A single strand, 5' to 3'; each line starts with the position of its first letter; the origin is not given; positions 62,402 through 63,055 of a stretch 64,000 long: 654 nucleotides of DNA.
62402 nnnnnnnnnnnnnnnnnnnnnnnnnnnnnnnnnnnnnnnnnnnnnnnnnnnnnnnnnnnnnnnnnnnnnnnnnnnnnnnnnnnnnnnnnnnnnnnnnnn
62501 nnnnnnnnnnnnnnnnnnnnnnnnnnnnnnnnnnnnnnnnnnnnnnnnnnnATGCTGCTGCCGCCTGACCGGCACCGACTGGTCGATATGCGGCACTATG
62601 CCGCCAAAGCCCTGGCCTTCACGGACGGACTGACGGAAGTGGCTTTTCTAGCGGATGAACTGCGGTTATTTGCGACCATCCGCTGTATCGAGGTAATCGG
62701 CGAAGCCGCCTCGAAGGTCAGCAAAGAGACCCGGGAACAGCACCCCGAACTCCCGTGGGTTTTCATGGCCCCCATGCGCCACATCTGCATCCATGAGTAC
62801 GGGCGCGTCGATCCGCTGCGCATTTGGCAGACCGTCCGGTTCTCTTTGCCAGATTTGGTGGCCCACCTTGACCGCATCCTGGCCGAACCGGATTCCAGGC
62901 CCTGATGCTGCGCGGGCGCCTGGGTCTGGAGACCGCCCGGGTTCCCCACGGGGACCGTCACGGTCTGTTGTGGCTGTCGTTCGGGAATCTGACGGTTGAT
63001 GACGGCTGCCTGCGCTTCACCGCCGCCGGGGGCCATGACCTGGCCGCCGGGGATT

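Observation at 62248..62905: HepT/MntA toxin-antitoxin pair translationally embedded inside the type I-E cas operon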

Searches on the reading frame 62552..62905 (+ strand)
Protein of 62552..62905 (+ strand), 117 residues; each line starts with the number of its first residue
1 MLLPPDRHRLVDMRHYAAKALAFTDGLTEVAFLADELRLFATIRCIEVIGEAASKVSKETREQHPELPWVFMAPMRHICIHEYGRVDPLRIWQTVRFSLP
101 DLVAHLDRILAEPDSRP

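Call 3: search_protein_families(library=pfam, proteins=[window:62552-62905:+], max_evalue=0.01)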
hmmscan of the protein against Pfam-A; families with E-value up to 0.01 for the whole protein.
window:62552-62905:+ (117 aa): 1 family
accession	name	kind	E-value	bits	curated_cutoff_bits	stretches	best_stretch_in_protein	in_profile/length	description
PF01934.22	HepT-like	-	1.1e-21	77.2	23.5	1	13-109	1-120/120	Ribonuclease HepT-like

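Call 4: search_protein_families(library=ncbifam, proteins=[window:62552-62905:+], max_evalue=0.01)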
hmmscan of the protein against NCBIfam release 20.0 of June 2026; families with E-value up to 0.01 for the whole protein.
window:62552-62905:+ (117 aa): 1 family
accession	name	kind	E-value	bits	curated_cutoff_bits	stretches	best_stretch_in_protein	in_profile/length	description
NF047751.1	HepT_toxin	equivalog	0.00016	21.5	60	1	69-103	84-118/120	type VII toxin-antitoxin system HepT family RNase toxin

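Call 6: find_encoding_contigs(protein=window:62552-62905:+, flank=10000, max_places=6)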
Protein window:62552-62905:+ (117 aa): 15 contigs read that carry it; 6 places shown.
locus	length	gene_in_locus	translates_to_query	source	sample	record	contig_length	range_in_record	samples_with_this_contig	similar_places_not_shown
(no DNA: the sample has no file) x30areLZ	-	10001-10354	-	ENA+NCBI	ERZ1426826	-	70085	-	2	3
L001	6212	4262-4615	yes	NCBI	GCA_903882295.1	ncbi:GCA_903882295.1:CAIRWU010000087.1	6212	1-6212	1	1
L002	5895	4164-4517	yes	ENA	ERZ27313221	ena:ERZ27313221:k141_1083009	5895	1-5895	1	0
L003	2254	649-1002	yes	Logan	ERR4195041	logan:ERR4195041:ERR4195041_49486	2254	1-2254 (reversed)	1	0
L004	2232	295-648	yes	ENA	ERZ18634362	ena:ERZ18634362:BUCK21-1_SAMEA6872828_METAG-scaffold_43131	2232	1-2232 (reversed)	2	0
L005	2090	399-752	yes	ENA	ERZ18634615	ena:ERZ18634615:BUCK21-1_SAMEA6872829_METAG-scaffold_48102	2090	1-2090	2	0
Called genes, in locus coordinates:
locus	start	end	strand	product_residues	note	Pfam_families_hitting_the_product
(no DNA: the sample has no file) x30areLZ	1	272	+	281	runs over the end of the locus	PF03328:HpcH_HpaI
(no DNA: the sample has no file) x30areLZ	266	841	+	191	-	PF02397:Bac_transf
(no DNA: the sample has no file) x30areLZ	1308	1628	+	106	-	PF22513:FitA-like_RHH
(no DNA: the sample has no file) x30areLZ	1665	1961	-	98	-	-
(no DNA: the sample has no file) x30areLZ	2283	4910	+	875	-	PF18019:Cas3_HD, PF00270:DEAD (faint), PF22590:Cas3-like_C_2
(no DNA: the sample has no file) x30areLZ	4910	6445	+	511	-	-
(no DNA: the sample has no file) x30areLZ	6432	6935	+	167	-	PF09485:CRISPR_Cse2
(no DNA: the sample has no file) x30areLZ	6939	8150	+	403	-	PF09344:Cas_CT1975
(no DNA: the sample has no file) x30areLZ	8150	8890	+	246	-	PF09704:Cas_Cas5d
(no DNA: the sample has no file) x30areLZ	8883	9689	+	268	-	PF08798:CRISPR_assoc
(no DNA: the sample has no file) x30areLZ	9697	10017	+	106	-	PF01909:NTP_transf_2, PF18765:Polbeta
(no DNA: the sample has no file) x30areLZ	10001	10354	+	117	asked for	PF01934:HepT-like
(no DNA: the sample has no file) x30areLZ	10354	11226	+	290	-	PF01867:Cas_Cas1 (faint)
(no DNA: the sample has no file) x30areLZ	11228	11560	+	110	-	PF09707:Cas_Cas2CT1978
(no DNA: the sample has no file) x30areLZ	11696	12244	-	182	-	?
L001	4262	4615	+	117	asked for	PF01934:HepT-like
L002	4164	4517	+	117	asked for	PF01934:HepT-like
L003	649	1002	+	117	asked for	PF01934:HepT-like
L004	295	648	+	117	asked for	PF01934:HepT-like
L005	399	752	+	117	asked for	PF01934:HepT-like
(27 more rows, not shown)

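Call 9: find_homologous_proteins(query=window:62552-62905:+, max_evalue=0.001)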
Query window:62552-62905:+ (117 aa): 30 proteins with E <= 0.001 among 32 candidates.
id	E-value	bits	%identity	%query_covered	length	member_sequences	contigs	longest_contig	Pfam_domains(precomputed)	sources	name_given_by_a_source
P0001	1.4e-71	256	98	100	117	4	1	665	PF01934.23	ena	-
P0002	1.4e-60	220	88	98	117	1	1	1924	PF01934.23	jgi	jgi:uncharacterized protein with HEPN domain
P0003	5.1e-44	167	74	88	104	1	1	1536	PF01934.23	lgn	-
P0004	7.9e-17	79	42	93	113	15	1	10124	PF01934.23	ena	-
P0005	3.2e-16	77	44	90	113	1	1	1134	PF01934.23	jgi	-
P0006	3.5e-16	77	41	97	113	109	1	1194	PF01934.23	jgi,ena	-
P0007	4.4e-16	77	39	97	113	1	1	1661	PF01934.23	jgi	jgi:uncharacterized protein with HEPN domain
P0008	6.6e-16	76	39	98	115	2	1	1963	PF01934.23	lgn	-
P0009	7.2e-16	76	41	97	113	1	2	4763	PF01934.23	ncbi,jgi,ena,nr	ncbi:MAG: DUF86 domain-containing protein [Desulfobacteraceae bacterium]|nr:DUF86 domain-containing 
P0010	1.5e-15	75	40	97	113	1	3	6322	PF01934.23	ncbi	-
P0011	2.2e-15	75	43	91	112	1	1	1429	PF01934.23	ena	-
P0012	2.2e-15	75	44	91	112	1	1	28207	PF01934.23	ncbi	-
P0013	2.3e-15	75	41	97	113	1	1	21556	PF01934.23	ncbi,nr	ncbi:MAG: DUF86 domain-containing protein [Desulfobacterales bacterium]|nr:DUF86 domain-containing p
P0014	2.3e-15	75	41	93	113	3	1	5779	PF01934.23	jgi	-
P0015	2.4e-15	75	40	97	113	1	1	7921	PF01934.23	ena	-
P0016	2.6e-15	74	45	90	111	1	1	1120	PF01934.23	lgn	-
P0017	2.6e-15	74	39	93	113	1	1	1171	PF01934.23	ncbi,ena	-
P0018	3.6e-15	74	44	90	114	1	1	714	PF01934.23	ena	-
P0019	4.4e-15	74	41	90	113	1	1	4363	PF01934.23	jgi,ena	-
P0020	4.7e-15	74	41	91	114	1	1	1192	PF01934.23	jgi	jgi:uncharacterized protein with HEPN domain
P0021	5.9e-15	73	41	95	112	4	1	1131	PF01934.23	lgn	-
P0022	9.9e-15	73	41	90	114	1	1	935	PF01934.23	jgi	-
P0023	1.5e-14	72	38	97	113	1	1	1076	PF01934.23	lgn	-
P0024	1.7e-14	72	40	90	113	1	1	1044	PF01934.23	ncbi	-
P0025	2.3e-14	71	41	90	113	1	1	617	PF01934.23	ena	-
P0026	3.8e-14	71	40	93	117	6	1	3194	PF01934.23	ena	-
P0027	5.9e-14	70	41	93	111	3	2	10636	PF01934.23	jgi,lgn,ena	jgi:uncharacterized protein with HEPN domain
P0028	8.4e-14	70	39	91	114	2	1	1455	PF01934.23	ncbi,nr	ncbi:MAG: DUF86 domain-containing protein [Bacteroidales bacterium]|nr:DUF86 domain-containing prote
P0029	5.6e-12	64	52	59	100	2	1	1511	PF01934.23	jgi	-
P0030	1.8e-10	59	42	75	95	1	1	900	PF01934.23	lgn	-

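Call 18: search_solved_structures(query=window:62552-62905:+, max_evalue=0.01, show_alignments=3)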
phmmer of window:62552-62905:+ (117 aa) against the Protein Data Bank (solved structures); distinct sequences matched with E-value up to 0.01: 0.

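Call 21: search_solved_structures(query=A1, max_evalue=0.01, show_alignments=3)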
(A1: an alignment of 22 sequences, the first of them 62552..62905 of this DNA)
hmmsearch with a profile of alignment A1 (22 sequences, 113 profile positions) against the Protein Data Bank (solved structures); distinct sequences matched with E-value up to 0.01: 1.
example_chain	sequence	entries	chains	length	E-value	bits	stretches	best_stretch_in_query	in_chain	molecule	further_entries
7ae9_A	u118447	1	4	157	0.0079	19.4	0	72-107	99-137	HEPN toxin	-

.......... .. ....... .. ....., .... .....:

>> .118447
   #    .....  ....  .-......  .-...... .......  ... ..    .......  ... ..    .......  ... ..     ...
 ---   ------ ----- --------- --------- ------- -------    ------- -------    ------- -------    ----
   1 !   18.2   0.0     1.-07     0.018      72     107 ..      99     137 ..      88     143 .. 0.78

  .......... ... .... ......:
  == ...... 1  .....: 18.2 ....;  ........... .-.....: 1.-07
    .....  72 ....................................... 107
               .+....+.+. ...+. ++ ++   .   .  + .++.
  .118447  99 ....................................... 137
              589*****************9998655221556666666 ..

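Call 22: find_encoding_contigs(protein=P0002, flank=8000, max_places=4)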
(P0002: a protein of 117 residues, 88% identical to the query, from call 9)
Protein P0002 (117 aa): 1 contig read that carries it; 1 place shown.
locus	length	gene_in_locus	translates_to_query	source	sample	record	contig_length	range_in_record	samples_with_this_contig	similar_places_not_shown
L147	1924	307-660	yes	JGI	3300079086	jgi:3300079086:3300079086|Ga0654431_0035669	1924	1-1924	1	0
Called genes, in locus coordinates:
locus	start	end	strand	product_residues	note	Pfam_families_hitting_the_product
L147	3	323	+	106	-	PF01909:NTP_transf_2, PF18765:Polbeta (weak)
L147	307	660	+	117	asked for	PF01934:HepT-like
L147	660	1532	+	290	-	PF01867:Cas_Cas1 (faint)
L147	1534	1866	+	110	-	PF09707:Cas_Cas2CT1978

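Call 23: find_encoding_contigs(protein=P0003, flank=8000, max_places=4)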
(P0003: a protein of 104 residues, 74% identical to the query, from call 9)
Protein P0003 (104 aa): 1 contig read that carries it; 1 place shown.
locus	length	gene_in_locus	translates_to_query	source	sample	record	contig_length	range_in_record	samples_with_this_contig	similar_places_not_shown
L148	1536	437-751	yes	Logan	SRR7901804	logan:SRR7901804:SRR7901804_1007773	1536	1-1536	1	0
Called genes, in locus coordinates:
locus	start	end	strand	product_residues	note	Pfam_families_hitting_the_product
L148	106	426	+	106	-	PF01909:NTP_transf_2, PF18765:Polbeta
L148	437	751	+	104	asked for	PF01934:HepT-like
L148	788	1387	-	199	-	PF06725:3D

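Call 52: list_cluster_members(proteins=[window:62552-62905:+, window:62248-62568:+, window:62905-63777:+, window:61434-62240:+])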
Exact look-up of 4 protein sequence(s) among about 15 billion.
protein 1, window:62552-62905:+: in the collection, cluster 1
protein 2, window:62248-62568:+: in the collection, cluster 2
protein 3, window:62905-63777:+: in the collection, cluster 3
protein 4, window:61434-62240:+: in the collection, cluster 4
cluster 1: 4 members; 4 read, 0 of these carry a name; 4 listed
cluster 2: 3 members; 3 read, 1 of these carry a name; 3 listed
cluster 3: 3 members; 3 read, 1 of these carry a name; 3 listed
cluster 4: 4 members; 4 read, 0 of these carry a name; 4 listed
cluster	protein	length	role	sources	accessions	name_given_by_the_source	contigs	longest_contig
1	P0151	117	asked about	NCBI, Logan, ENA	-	-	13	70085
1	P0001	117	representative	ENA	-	-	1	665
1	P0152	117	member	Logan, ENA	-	-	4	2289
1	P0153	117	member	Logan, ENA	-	-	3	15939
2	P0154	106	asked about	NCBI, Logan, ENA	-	-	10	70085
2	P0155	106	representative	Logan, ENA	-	-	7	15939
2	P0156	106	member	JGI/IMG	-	uncharacterized protein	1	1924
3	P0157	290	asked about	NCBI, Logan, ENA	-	-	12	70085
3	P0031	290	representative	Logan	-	-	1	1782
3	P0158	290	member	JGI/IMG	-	CRISP-associated protein Cas1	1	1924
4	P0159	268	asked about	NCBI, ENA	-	-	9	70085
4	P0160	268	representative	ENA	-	-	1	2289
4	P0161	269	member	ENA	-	-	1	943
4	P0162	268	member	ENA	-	-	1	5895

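Call 60: search_protein_families(library=padloc, proteins=[window:62552-62905:+], max_evalue=0.01)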
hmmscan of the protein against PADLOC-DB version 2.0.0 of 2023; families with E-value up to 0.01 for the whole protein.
window:62552-62905:+ (117 aa): 0 families

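Call 68: predict_structure(alignment_id=A1)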
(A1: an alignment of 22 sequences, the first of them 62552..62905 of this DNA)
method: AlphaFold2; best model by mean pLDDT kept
length: 117 residues; sequences in the alignment: 22
mean_pLDDT: 90.6   pTM: 0.85
mean pLDDT of the five models: 90.6, 90.5, 89.6, 86.8, 85.8
residues with pLDDT >= 90: 90; 70-90: 19; 50-70: 6; < 50: 2
segments of 3 or more residues with pLDDT < 50: none
pLDDT, mean of each block of 10 residues (from residue 1): 89 98 97 95 95 95 93 83 77 95 97 65
secondary structure, 60 per line:
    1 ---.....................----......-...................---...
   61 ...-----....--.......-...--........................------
elements in order: H4-24 H29-34 H36-54 H58-63 H69-72 H75-81 H88-111

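Call 73: fold_search(model_id=the predicted structure, library=pdb)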
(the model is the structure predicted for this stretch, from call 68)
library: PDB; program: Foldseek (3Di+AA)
matches with E <= 10: 332; with E <= 0.001: 0
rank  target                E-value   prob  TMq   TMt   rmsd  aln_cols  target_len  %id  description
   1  6m6u_H                1.8e-02  1.00  0.67  0.61   4.5       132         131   16  Crystal structure the toxin-antitoxin MntA-HpeT mutant-D39ED41E (released 2020-09-30)
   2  7ae8_B                2.2e-02  1.00  0.66  0.53   4.6       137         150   18  Crystal structure of HEPN(R102A) toxin (released 2020-12-30)
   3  5yep_C                2.3e-02  1.00  0.66  0.60   4.6       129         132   15  Crystal structure of SO_3166-SO_3165 from Shewanella oneidensis (released 2018-03-28)
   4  7ae8_C                2.7e-02  1.00  0.66  0.56   4.6       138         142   17  Crystal structure of HEPN(R102A) toxin (released 2020-12-30)
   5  7ae2_A                3.4e-02  1.00  0.64  0.55   4.7       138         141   18  Crystal structure of HEPN(H107A-Y109F) toxin in complex with MNT antitoxin (released 2020-12-30)
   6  7ae8_A                3.8e-02  1.00  0.66  0.53   4.6       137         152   18  Crystal structure of HEPN(R102A) toxin (released 2020-12-30)
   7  7ae6_A                3.8e-02  1.00  0.63  0.52   4.6       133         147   18  Crystal structure of di-AMPylated HEPN(R102A) toxin (released 2020-12-30)
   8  6m6w_B                4.4e-02  1.00  0.69  0.63   3.7       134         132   13  Crystal structure the toxin-antitoxin MntA-HpeT mutant-Y104A (released 2020-09-30)
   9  7ae8_D                5.5e-02  1.00  0.66  0.54   4.7       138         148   17  Crystal structure of HEPN(R102A) toxin (released 2020-12-30)
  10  7ae9_C                6.1e-02  1.00  0.64  0.54   4.6       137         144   18  Crystal structure of mono-AMPylated HEPN(R46E) toxin in complex with MNT antitoxin (released 2020-12-30)
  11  7ae9_D                6.4e-02  1.00  0.64  0.54   4.7       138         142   18  Crystal structure of mono-AMPylated HEPN(R46E) toxin in complex with MNT antitoxin (released 2020-12-30)
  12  7ae9_A                7.1e-02  1.00  0.61  0.52   4.8       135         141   17  Crystal structure of mono-AMPylated HEPN(R46E) toxin in complex with MNT antitoxin (released 2020-12-30)
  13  7ae9_B                7.1e-02  1.00  0.61  0.53   4.9       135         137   17  Crystal structure of mono-AMPylated HEPN(R46E) toxin in complex with MNT antitoxin (released 2020-12-30)
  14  7bxo_D                7.5e-02  1.00  0.67  0.62   3.7       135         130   12  Crystal structure of the toxin-antitoxin with AMP-PNP (released 2020-09-30)
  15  7ae6_B                7.5e-02  1.00  0.66  0.55   4.7       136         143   17  Crystal structure of di-AMPylated HEPN(R102A) toxin (released 2020-12-30)
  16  6m6u_D                8.9e-02  1.00  0.68  0.61   3.8       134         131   13  Crystal structure the toxin-antitoxin MntA-HpeT mutant-D39ED41E (released 2020-09-30)
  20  8xdj_B                1.2e-01  0.99  0.60  0.54   4.1       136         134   15  Crystal structure of AMPylated HEPN toxin (released 2024-12-18)
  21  5yep_B                1.7e-01  0.99  0.62  0.56   5.1       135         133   16  Crystal structure of SO_3166-SO_3165 from Shewanella oneidensis (released 2018-03-28)
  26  6m6u_I                2.3e-01  0.99  0.65  0.60   4.2       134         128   12  Crystal structure the toxin-antitoxin MntA-HpeT mutant-D39ED41E (released 2020-09-30)
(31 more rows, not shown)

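Call 81: search_dna_similar(query=window:62552-62905:+, collection=plasmids, mode=protein, max_rows=15)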
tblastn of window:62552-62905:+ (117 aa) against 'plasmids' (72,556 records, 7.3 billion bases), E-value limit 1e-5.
Records with a match: 1457; places in all: 1483; records where one place covers at least 80% of the query: 1434.
Best place of each record, by identity: <60% 1457.
By first word of the organism name: Klebsiella 718; Enterobacter 331; Citrobacter 104; Escherichia 56; Raoultella 38; Serratia 30; Aeromonas 27; Salmonella 26; Pseudomonas 17; Leclercia 16; and 48 more.
By predicted mobility (MOB-suite, as given by PLSDB): conjugative 934; non-mobilizable 318; mobilizable 205.
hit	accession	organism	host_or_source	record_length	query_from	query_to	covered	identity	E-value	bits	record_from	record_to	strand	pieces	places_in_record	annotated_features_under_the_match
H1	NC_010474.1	Picosynechococcus sp. PCC 7002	-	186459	2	106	90%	37.1%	1e-18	87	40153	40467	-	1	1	DUF86 domain-containing protein | nucleotidyltransferase domain-containing protein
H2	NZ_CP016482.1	Picosynechococcus sp. PCC 7117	cell culture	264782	2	106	90%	37.1%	1e-18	87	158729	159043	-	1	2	DUF86 domain-containing protein | nucleotidyltransferase domain-containing protein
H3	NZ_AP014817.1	Geminocystis sp. NIES-3708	-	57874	1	100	85%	38.0%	6e-12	67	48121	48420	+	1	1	HepT-like ribonuclease domain-containing protein | nucleotidyltransferase domain-containing protein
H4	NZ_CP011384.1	Calothrix sp. 336/3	-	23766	6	112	91%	35.5%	1e-11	67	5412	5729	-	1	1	DUF86 domain-containing protein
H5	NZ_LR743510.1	Methylobacterium bullatum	-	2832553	1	103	88%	36.9%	2e-12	69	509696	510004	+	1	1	none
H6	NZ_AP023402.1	Aeromonas hydrophila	-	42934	6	114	93%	34.5%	1e-9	61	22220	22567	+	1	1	none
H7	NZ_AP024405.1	Aeromonas caviae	-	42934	6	114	93%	34.5%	1e-9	61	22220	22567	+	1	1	none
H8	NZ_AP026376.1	Aeromonas caviae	-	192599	6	114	93%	34.5%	1e-9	61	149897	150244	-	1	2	none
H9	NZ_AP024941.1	Aeromonas caviae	-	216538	6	114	93%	34.5%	1e-9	61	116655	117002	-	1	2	none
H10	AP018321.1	Nostoc sp. HK-01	-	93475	6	112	91%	34.6%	2e-11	66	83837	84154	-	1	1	hypothetical protein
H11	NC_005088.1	Delftia acidovorans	-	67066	6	115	94%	33.3%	2e-8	57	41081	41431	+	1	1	DUF86 domain-containing protein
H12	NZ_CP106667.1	Leclercia adecarboxylata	Maize,pure culture,rhizosphere soil of ...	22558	6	114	93%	33.6%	1e-9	61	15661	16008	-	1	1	DUF86 domain-containing protein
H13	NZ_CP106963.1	Leclercia adecarboxylata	Homo sapiens,feces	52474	6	114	93%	33.6%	1e-9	61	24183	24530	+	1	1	DUF86 domain-containing protein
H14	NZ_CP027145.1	Enterobacter hormaechei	-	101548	6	114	93%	33.6%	1e-9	61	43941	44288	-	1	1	DUF86 domain-containing protein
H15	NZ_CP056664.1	Enterobacter hormaechei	culture,Wastewater influent sample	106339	6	114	93%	33.6%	1e-9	61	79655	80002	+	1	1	DUF86 domain-containing protein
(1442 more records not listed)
